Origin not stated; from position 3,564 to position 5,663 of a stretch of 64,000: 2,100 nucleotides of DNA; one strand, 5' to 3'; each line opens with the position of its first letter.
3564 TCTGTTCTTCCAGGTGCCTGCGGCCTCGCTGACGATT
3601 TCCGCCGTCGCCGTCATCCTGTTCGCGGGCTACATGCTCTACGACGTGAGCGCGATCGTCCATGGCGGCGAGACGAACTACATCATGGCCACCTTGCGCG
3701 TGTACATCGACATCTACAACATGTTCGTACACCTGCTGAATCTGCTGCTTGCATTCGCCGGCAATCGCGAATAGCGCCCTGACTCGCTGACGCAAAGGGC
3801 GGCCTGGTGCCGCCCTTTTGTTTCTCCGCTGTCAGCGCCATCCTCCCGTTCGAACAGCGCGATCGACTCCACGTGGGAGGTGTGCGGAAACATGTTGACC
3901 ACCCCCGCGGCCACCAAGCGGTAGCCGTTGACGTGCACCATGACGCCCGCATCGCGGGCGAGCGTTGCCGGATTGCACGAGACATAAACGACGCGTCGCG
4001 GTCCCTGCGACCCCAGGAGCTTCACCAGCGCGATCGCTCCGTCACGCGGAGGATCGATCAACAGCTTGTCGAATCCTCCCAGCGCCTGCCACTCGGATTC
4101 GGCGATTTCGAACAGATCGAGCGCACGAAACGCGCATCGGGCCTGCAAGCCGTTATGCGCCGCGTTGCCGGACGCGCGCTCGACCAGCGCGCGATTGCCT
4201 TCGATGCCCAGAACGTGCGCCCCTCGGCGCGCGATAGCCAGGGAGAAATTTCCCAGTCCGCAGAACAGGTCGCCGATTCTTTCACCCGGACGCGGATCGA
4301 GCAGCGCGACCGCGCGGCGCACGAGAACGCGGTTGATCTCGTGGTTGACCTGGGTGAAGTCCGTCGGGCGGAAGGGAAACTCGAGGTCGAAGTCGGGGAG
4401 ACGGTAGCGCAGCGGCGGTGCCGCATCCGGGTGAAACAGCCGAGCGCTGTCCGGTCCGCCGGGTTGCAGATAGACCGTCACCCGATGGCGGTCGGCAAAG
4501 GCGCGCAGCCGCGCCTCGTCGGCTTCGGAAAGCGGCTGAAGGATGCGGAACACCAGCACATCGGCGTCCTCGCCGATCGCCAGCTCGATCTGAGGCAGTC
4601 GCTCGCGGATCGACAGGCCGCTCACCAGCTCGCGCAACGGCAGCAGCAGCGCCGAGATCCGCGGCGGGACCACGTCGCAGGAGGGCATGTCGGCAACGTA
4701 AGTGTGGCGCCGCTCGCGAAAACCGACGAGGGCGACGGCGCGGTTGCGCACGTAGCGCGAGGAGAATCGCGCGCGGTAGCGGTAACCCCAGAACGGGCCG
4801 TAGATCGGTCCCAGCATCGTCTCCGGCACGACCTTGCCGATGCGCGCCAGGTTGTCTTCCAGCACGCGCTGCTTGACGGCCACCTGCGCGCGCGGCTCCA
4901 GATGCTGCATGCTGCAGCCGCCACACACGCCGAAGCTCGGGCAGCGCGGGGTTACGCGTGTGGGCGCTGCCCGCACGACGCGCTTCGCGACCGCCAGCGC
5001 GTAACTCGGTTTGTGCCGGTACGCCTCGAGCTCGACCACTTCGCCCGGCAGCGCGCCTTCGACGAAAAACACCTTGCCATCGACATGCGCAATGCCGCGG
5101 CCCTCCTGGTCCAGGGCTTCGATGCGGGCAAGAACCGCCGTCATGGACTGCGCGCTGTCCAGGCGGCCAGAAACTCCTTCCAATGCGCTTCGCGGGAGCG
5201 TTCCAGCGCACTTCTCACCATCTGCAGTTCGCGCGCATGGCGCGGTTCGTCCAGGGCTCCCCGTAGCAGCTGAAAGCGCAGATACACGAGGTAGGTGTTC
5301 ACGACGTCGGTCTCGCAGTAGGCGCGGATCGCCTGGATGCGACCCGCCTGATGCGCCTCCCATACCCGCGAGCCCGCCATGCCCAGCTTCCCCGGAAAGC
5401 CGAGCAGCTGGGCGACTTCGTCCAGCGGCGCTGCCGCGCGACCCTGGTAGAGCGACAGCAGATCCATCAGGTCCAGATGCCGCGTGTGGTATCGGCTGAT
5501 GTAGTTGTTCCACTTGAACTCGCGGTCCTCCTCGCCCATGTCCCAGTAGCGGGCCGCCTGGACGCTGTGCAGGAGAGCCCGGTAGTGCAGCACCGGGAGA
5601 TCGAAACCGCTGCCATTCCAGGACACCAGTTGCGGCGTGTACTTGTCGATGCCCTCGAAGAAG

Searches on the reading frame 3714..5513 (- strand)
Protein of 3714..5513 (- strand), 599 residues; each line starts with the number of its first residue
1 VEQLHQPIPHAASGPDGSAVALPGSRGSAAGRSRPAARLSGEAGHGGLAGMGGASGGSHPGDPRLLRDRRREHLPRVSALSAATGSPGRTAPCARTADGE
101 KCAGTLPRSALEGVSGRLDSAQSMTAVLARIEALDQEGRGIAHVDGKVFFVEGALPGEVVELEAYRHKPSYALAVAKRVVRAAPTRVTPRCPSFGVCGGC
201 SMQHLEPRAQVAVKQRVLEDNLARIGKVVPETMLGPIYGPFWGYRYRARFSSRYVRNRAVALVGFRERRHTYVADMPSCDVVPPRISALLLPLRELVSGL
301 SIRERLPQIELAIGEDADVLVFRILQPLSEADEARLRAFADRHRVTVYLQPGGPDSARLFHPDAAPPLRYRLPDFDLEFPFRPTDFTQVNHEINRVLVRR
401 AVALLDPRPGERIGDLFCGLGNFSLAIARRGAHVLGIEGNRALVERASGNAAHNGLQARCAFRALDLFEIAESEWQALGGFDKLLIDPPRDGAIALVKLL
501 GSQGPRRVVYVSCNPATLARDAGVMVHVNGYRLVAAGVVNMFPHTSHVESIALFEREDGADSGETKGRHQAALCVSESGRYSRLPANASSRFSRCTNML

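Call 63: search_protein_families(library=pfam, proteins=[window:3714-5513:-])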
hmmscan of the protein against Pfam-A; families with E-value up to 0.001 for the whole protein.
window:3714-5513:- (599 aa): 4 families
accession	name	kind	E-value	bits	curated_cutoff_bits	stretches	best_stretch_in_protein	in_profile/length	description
PF05958.17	tRNA_U5-meth_tr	-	2.4e-16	60.1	23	1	380-556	173-356/357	tRNA (Uracil-5-)-methyltransferase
PF13847.12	Methyltransf_31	-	2.2e-09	37.6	27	1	409-487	3-81/145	Methyltransferase domain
PF01938.26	TRAM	-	2.4e-07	31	21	1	129-175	10-59/61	TRAM domain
PF13649.12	Methyltransf_25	-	4.3e-05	24.5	27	1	415-470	3-58/97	Methyltransferase domain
